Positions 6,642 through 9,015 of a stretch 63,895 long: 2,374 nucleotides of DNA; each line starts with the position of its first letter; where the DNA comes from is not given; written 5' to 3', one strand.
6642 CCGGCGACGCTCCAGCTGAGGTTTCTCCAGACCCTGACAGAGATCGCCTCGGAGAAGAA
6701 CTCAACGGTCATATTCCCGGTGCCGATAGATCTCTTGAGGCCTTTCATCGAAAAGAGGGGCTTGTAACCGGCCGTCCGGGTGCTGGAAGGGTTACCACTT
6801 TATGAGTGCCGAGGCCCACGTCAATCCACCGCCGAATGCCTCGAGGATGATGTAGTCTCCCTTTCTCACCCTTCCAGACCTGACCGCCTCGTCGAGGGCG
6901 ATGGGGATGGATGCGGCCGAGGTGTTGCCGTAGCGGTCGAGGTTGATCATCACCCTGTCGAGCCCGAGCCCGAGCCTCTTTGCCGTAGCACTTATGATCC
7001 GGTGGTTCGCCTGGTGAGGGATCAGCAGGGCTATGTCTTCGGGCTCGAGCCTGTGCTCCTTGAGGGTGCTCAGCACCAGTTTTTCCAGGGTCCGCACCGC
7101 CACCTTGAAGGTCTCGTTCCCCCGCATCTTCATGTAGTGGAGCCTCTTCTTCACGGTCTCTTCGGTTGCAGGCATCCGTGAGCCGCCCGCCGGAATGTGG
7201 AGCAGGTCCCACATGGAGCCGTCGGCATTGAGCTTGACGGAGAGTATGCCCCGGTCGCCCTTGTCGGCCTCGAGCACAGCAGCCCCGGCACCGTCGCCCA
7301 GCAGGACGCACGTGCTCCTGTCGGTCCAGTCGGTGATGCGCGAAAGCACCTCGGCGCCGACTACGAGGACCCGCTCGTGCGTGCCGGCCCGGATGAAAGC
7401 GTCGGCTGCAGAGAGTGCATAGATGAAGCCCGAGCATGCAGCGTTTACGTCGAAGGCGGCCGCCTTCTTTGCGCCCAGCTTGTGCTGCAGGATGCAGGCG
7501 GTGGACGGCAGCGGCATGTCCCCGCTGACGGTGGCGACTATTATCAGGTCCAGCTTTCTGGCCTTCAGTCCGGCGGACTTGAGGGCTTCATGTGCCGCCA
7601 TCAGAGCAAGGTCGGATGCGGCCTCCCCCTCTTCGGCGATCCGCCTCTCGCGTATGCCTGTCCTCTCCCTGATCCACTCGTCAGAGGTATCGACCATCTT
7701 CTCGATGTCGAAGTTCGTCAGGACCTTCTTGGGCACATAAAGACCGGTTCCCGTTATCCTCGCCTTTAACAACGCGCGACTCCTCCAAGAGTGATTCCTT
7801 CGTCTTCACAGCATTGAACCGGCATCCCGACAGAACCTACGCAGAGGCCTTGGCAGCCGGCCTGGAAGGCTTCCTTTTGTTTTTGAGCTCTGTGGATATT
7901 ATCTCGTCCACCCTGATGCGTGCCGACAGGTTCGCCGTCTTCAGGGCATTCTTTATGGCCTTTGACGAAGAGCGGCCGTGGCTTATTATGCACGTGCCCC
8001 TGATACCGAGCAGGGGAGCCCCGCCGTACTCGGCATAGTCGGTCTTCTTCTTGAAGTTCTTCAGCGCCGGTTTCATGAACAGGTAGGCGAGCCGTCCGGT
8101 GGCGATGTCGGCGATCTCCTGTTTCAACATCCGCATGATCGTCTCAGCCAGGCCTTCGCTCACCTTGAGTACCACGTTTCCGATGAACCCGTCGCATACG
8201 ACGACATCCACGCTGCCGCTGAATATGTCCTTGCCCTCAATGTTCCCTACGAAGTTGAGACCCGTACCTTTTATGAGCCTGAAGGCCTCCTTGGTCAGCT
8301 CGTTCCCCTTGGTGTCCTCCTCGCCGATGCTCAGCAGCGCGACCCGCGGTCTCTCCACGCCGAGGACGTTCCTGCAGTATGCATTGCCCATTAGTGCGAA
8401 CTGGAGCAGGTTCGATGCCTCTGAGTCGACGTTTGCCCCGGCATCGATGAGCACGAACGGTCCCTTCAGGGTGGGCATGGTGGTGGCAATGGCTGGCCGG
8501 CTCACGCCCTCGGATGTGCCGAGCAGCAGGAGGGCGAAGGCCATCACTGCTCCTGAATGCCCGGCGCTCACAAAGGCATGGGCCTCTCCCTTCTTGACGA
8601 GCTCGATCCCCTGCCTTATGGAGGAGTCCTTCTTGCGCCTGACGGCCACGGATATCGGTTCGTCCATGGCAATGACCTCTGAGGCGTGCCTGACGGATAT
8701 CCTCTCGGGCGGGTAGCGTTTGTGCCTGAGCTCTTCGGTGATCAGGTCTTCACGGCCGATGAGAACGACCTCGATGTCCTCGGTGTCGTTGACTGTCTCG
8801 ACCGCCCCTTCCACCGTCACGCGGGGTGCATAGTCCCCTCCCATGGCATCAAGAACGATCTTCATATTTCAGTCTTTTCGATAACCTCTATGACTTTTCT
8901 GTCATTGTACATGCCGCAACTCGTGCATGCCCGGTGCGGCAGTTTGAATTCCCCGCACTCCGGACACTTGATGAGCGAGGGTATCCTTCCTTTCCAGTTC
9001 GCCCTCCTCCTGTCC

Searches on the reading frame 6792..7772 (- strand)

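Call 56: search_protein_families(library=pfam, proteins=[window:6792-7772:-], max_evalue=0.00001)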
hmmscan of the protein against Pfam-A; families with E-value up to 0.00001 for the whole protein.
window:6792-7772:- (326 aa): 3 families
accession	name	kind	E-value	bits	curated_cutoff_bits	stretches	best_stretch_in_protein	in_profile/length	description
PF08541.16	ACP_syn_III_C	-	5.1e-37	126.3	26.6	1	237-326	1-90/90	3-Oxoacyl-[acyl-carrier-protein (ACP)] synthase III C terminal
PF08545.16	ACP_syn_III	-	7.8e-33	112.7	24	1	107-185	1-80/80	3-Oxoacyl-[acyl-carrier-protein (ACP)] synthase III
PF00108.29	Thiolase_N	-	4.9e-10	39.7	26.4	1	37-148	8-120/260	Thiolase, N-terminal domain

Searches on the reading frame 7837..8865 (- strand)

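Call 56: search_protein_families(library=pfam, proteins=[window:7837-8865:-], max_evalue=0.00001)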
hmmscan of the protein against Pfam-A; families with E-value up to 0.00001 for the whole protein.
window:7837-8865:- (342 aa): 1 family
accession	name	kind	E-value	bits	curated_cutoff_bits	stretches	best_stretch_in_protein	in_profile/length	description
PF02504.20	FA_synthesis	-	4.7e-114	381.3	29.1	1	1-312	1-314/324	Fatty acid synthesis protein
